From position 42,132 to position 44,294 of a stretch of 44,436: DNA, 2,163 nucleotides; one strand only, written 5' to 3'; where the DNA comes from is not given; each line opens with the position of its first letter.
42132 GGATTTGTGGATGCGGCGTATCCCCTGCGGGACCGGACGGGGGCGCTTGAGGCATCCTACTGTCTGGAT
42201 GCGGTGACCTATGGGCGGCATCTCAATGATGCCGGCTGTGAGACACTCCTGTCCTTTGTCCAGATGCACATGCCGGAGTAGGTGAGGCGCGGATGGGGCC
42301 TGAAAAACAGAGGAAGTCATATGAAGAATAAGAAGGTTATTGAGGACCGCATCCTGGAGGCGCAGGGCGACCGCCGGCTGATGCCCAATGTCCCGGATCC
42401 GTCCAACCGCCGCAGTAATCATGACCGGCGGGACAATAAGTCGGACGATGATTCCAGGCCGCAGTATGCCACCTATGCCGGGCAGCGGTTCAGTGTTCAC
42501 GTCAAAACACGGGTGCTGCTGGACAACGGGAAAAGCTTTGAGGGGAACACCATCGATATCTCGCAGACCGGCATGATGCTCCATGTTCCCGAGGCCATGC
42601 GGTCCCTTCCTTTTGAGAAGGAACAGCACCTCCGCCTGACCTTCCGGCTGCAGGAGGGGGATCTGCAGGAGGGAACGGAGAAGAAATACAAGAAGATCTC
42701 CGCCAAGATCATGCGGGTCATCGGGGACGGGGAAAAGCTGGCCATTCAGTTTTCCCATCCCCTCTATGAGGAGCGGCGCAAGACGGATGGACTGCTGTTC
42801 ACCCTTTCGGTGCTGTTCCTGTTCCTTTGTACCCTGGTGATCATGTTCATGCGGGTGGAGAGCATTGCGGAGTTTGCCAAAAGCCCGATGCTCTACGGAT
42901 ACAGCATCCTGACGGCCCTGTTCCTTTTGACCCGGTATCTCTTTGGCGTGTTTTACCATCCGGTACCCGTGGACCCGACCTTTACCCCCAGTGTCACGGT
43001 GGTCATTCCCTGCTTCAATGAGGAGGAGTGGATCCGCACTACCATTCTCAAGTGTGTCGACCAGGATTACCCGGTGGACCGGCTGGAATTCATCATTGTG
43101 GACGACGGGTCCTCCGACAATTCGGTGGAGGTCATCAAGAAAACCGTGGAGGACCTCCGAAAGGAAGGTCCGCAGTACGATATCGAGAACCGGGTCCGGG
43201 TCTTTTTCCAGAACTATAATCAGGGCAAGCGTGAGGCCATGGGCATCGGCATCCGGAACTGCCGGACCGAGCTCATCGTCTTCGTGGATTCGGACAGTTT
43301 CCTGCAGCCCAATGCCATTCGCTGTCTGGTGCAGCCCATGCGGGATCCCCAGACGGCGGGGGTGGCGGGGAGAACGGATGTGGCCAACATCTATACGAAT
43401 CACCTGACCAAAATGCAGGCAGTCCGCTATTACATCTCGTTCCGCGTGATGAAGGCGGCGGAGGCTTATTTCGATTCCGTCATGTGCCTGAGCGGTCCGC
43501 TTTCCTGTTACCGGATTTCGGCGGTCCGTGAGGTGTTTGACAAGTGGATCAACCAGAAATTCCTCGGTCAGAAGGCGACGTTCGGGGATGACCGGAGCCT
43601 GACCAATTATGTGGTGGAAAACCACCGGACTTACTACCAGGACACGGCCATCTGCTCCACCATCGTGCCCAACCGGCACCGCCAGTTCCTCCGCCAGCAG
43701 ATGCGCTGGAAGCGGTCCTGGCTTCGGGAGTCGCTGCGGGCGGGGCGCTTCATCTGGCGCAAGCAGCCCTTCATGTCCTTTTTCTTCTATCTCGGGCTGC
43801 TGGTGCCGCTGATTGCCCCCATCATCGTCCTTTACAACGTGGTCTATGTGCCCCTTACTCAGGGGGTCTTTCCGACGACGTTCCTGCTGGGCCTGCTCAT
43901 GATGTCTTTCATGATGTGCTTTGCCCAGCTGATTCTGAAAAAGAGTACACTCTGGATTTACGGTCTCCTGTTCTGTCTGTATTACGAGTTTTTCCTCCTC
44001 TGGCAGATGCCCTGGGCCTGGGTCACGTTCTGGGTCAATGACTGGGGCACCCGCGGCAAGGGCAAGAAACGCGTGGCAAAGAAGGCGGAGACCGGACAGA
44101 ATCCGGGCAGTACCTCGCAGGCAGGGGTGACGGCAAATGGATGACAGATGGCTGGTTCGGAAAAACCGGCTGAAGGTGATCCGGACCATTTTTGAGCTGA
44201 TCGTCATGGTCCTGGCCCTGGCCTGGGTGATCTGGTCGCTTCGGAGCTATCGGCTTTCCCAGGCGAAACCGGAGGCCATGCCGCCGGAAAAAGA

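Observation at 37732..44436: Six-gene exopolysaccharide operon built around a HasA-type synthase, in an unusual gene context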

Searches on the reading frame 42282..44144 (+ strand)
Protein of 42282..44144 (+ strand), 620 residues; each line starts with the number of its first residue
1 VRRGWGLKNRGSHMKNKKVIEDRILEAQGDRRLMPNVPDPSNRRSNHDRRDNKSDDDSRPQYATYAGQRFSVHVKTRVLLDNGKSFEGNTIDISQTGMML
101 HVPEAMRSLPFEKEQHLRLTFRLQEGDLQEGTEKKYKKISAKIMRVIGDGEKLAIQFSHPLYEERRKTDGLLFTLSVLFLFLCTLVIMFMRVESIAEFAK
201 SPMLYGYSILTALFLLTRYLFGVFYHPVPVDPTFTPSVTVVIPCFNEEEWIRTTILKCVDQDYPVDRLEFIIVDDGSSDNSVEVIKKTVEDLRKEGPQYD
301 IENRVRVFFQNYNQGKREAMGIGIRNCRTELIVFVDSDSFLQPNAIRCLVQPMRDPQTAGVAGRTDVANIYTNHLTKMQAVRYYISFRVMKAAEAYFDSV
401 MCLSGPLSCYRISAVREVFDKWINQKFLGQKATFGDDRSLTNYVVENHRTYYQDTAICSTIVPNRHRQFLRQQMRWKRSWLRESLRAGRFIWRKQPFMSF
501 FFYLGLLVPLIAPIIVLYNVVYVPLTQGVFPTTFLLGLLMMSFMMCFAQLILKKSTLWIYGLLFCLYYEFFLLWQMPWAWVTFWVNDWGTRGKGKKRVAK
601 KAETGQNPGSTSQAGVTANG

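Call 3: search_protein_families(library=pfam, proteins=[window:42282-44144:+], max_evalue=0.01)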
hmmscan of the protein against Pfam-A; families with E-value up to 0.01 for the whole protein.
window:42282-44144:+ (620 aa): 7 families
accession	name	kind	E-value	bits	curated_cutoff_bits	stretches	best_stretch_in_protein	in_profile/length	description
PF00535.33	Glycos_transf_2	-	1.4e-30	106.9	23.3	1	239-419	1-168/168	Glycosyl transferase family 2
PF13641.12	Glyco_tranf_2_3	-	4.1e-25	89.6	27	1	236-478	1-229/230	Glycosyltransferase like family 2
PF03142.21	Chitin_synth_2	-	4.8e-24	85.3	27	1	322-596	195-494/527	Chitin synthase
PF07238.19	PilZ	-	9.6e-10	39.2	22.5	1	68-164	6-92/102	PilZ domain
PF10111.15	Glyco_tranf_2_2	-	1.2e-08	35.2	27.3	1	239-347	1-100/276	Glycosyltransferase like family 2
PF13632.12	Glyco_trans_2_3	-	8e-08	32.8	27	1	332-523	2-196/198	Glycosyl transferase family group 2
PF13506.12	Glyco_transf_21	-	1.3e-06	28.5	21.7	1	318-478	20-174/174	Glycosyl transferase family 21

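Call 6: search_solved_structures(query=window:42282-44144:+, max_evalue=0.001, show_alignments=2)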
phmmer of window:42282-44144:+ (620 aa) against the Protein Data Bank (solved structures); distinct sequences matched with E-value up to 0.001: 19.
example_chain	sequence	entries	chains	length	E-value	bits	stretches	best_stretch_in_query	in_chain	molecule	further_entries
8snc_A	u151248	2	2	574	5.2e-35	124.6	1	288-596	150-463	Hyaluronan synthase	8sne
7sp7_A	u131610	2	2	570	6.5e-35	124.3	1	288-596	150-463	Hyaluronan synthase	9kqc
8snd_A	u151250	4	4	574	2.7e-34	122.2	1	288-596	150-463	Hyaluronan synthase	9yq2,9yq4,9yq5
7sp6_A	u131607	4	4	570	3.5e-34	121.9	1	288-596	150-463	Hyaluronan synthase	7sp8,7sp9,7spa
8smm_A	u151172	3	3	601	1.6e-32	116.4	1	302-595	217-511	Hyaluronan synthase 1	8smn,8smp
6yv7_A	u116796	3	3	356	2.4e-12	49.7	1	228-361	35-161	Glycosyl transferase, family 2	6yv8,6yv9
6yv7_B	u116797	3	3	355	2.5e-12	49.7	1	228-361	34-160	Glycosyl transferase, family 2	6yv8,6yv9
2z87_A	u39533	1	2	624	1.2e-09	40.8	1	235-355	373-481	Chondroitin synthase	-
2z86_A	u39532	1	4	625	1.2e-09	40.8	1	235-355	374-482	Chondroitin synthase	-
6p61_A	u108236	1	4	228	8.3e-08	34.7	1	235-349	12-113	Glycosyltransferase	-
8vh7_A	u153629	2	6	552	1.3e-06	30.7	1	234-392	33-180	Heparosan synthase B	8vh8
8viw_A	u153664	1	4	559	1.4e-06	30.7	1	234-392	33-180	Heparosan synthase B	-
5tze_C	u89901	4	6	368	3.7e-06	29.3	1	239-346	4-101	Glycosyl transferase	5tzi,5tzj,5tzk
5tz8_A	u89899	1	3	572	7.6e-06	28.3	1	239-346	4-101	Glycosyl transferase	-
5hea_A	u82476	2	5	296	8e-06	28.2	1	238-351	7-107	Putative glycosyltransferase (GalT1)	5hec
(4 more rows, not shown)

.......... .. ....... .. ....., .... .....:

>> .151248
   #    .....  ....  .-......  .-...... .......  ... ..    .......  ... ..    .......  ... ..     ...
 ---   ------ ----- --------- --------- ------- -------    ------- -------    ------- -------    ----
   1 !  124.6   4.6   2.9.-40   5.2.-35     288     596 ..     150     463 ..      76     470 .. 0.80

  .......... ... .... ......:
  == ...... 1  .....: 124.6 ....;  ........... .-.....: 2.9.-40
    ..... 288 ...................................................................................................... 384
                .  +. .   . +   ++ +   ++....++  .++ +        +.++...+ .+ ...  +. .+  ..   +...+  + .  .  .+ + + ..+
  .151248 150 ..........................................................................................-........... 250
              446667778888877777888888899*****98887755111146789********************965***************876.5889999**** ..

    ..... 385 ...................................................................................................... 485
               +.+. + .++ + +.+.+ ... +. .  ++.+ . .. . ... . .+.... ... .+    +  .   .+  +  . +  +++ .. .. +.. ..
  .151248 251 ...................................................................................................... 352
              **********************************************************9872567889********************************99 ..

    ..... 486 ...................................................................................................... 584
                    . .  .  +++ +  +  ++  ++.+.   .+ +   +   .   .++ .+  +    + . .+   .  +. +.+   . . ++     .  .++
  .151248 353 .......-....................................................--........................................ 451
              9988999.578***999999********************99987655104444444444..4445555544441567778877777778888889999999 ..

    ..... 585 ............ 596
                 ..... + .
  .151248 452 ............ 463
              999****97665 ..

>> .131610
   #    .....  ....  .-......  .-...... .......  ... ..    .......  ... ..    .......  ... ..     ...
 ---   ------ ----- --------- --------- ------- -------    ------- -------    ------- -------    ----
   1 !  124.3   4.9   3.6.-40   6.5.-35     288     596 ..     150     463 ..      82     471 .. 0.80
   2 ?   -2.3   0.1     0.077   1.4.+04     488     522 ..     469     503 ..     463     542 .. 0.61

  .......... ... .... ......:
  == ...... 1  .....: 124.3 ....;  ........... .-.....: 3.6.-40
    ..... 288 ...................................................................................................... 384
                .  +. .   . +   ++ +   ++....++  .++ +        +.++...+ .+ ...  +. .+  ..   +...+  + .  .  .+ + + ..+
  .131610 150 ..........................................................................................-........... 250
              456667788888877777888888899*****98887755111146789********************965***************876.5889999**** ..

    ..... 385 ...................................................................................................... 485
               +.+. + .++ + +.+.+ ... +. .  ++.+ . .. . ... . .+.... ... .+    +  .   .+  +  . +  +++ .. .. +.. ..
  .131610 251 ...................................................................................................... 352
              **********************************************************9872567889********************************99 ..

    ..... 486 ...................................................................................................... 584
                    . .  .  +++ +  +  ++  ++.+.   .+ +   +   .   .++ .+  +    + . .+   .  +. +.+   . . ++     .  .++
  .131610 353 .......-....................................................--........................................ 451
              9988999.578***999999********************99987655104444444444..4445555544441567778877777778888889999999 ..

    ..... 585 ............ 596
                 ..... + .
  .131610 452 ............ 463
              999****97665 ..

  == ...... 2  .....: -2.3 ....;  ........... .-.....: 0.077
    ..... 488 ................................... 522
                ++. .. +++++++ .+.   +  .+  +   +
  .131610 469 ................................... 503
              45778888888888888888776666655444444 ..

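Call 7: search_protein_families(library=ncbifam, proteins=[window:42282-44144:+], max_evalue=0.01)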
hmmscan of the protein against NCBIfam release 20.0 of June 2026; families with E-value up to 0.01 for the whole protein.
window:42282-44144:+ (620 aa): 23 families
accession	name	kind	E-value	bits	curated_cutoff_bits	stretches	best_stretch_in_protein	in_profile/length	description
TIGR04242.1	nodulat_NodC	equivalog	1.6e-54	185.4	550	1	233-591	45-394/395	chitooligosaccharide synthase NodC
TIGR03937.1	PgaC_IcaA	equivalog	4.2e-32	111.6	422.3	1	235-551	44-345/407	poly-beta-1,6-N-acetyl-D-glucosamine synthase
TIGR03111.1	glyc2_xrt_Gpos1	hypoth_equivalog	1.4e-17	63.6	363.95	1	235-482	48-288/439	TIGR03111 family XrtG-associated glycosyltransferase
TIGR03965.1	mycofact_glyco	equivalog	7.6e-17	61.3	280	1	215-381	53-207/467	mycofactocin biosynthesis glycosyltransferase MftF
NF047683.1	TeichurnBiosyTuaG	equivalog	7.8e-12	45.4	400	1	235-360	5-118/252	teichuronic acid biosynthesis protein TuaG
NF041875.1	EPS_EpsD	equivalog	1.9e-11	43.9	370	1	238-347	1-98/325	exopolysaccharide biosynthesis glycosyltransferase EpsD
NF007482.0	PRK10073.1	equivalog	3e-11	42.9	423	1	235-351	5-108/334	glycosyltransferase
TIGR04283.1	glyco_like_mftF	equivalog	3.2e-10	40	182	1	239-389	2-129/221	TIGR04283 family arsenosugar biosynthesis glycosyltransferase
NF050050.1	ProtGlycPglI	equivalog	3.7e-10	39.7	500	1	236-353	2-108/306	GalNAc(5)-diNAcBac-PP-undecaprenol beta-1,3-glucosyltransferase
TIGR03030.1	CelA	equivalog_domain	5.4e-10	37.9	699.1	1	226-282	121-178/714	UDP-forming cellulose synthase catalytic subunit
TIGR03469.1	HpnB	hypoth_equivalog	8.5e-10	38.2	379.25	1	233-356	41-163/386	hopene-associated glycosyltransferase HpnB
NF007986.1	PRK10714.1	equivalog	4.5e-09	35.7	529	1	237-353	7-115/316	undecaprenyl-phosphate 4-deoxy-4-formamido-L-arabinose transferase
NF038299.1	EPS_HpsN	equivalog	1e-08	34.5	425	1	236-365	1-119/317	hormogonium polysaccharide biosynthesis glycosyltransferase HpsN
NF047588.1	GlcsyltransPgfSStrep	equivalog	3.3e-08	33.1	500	1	238-359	3-116/308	glycosyltransferase PgfS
NF010496.0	PRK13915.1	equivalog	1.2e-07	31.1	262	1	237-354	32-143/307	glucosyl-3-phosphoglycerate synthase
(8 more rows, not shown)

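Call 9: find_homologous_proteins(query=window:42282-44144:+, max_evalue=1e-10)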
Query window:42282-44144:+ (620 aa): 3590 proteins with E <= 1e-10 among 8000 candidates; the best 120 are listed.
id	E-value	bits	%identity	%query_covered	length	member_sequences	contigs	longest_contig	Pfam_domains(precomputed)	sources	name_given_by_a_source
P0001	0.0e+0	1338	92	100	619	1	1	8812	PF07238.20,PF13632.13,PF10111.15,PF13641.13,PF03142.22,PF01644.24,PF00535.33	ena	-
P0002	0.0e+0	1328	93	98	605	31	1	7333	PF07238.20,PF13632.13,PF10111.15,PF13641.13,PF03142.22,PF01644.24,PF00535.33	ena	-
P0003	0.0e+0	1327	93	98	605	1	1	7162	PF07238.20,PF13632.13,PF10111.15,PF13641.13,PF03142.22,PF01644.24,PF00535.33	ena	-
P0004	0.0e+0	1324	93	98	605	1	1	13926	PF07238.20,PF13632.13,PF10111.15,PF13641.13,PF03142.22,PF01644.24,PF00535.33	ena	-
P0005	0.0e+0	1312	92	98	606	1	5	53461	PF07238.20,PF13632.13,PF10111.15,PF13641.13,PF03142.22,PF01644.24,PF00535.33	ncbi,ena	-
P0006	0.0e+0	1139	81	95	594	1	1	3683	PF07238.20,PF13632.13,PF10111.15,PF13641.13,PF03142.22,PF01644.24,PF00535.33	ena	-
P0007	0.0e+0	1137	80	96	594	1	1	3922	PF07238.20,PF13632.13,PF10111.15,PF13641.13,PF03142.22,PF01644.24,PF00535.33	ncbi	-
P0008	0.0e+0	1125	80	96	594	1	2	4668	PF07238.20,PF13632.13,PF10111.15,PF13641.13,PF03142.22,PF01644.24,PF00535.33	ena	-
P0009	0.0e+0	1122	80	96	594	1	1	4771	PF07238.20,PF13632.13,PF10111.15,PF13641.13,PF03142.22,PF01644.24,PF00535.33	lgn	-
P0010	0.0e+0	1122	79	96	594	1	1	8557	PF07238.20,PF13632.13,PF10111.15,PF13641.13,PF03142.22,PF01644.24,PF00535.33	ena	-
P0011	0.0e+0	1122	79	96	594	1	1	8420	PF07238.20,PF13632.13,PF10111.15,PF13641.13,PF03142.22,PF01644.24,PF00535.33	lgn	-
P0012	0.0e+0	1122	79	96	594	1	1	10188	PF07238.20,PF13632.13,PF10111.15,PF13641.13,PF03142.22,PF01644.24,PF00535.33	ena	-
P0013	0.0e+0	1120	79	96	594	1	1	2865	PF07238.20,PF13632.13,PF10111.15,PF13641.13,PF03142.22,PF01644.24,PF00535.33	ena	-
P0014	0.0e+0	1119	79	96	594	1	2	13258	PF07238.20,PF13632.13,PF10111.15,PF13641.13,PF03142.22,PF01644.24,PF00535.33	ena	-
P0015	0.0e+0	1118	79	96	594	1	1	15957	PF07238.20,PF13632.13,PF10111.15,PF13641.13,PF03142.22,PF01644.24,PF00535.33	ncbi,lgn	-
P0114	1.3e-242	825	60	95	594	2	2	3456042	PF07238.20,PF13632.13,PF10111.15,PF13506.14,PF13641.13,PF03142.22,PF01644.24,PF00535.33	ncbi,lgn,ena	-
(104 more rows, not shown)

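Call 10: find_encoding_contigs(protein=window:42282-44144:+, flank=10000, max_places=6)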
Protein window:42282-44144:+ (620 aa): no gene with exactly this product is on record in the collection.

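Call 11: find_encoding_contigs(protein=P0005, flank=10000, max_places=3)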
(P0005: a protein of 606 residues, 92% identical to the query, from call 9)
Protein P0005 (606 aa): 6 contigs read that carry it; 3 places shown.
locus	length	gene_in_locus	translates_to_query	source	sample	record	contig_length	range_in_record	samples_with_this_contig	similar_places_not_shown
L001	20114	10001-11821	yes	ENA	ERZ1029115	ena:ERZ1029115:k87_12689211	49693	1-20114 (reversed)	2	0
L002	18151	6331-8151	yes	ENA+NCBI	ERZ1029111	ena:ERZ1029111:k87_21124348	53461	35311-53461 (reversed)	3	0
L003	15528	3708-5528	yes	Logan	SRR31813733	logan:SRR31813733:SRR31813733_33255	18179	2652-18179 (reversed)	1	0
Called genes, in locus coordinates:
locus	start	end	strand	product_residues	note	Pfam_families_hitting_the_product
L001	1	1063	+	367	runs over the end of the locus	PF00465:Fe-ADH, PF13685:Fe-ADH_2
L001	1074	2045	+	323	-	PF04392:ABC_sub_bind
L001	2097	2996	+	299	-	PF02653:BPD_transp_2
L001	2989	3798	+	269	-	PF00005:ABC_tran, PF02463:SMC_N (faint)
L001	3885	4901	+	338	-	PF00710:Asparaginase, PF17763:Asparaginase_C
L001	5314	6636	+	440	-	PF03721:UDPG_MGDP_dh_N, PF00984:UDPG_MGDP_dh, PF03720:UDPG_MGDP_dh_C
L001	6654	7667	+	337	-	-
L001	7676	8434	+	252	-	-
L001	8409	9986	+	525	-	PF01522:Polysacc_deac_1, PF13472:Lipase_GDSL_2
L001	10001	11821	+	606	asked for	PF07238:PilZ, PF00535:Glycos_transf_2, PF10111:Glyco_tranf_2_2, PF13641:Glyco_tranf_2_3, PF03142:Chitin_synth_2, PF01644:Chitin_synth_1 (weak), PF13632:Glyco_trans_2_3 (weak)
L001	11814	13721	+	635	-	-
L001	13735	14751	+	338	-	-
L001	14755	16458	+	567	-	PF01522:Polysacc_deac_1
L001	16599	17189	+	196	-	PF06347:SH3_4 (faint), PF08239:SH3_3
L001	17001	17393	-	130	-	-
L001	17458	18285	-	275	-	-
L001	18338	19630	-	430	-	PF06541:ABC_trans_CmpB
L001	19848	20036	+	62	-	-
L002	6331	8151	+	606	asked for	PF07238:PilZ, PF00535:Glycos_transf_2, PF10111:Glyco_tranf_2_2, PF13641:Glyco_tranf_2_3, PF03142:Chitin_synth_2, PF01644:Chitin_synth_1 (weak), PF13632:Glyco_trans_2_3 (weak)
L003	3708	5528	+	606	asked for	PF07238:PilZ, PF00535:Glycos_transf_2, PF10111:Glyco_tranf_2_2, PF13641:Glyco_tranf_2_3, PF03142:Chitin_synth_2, PF01644:Chitin_synth_1 (weak), PF13632:Glyco_trans_2_3 (weak)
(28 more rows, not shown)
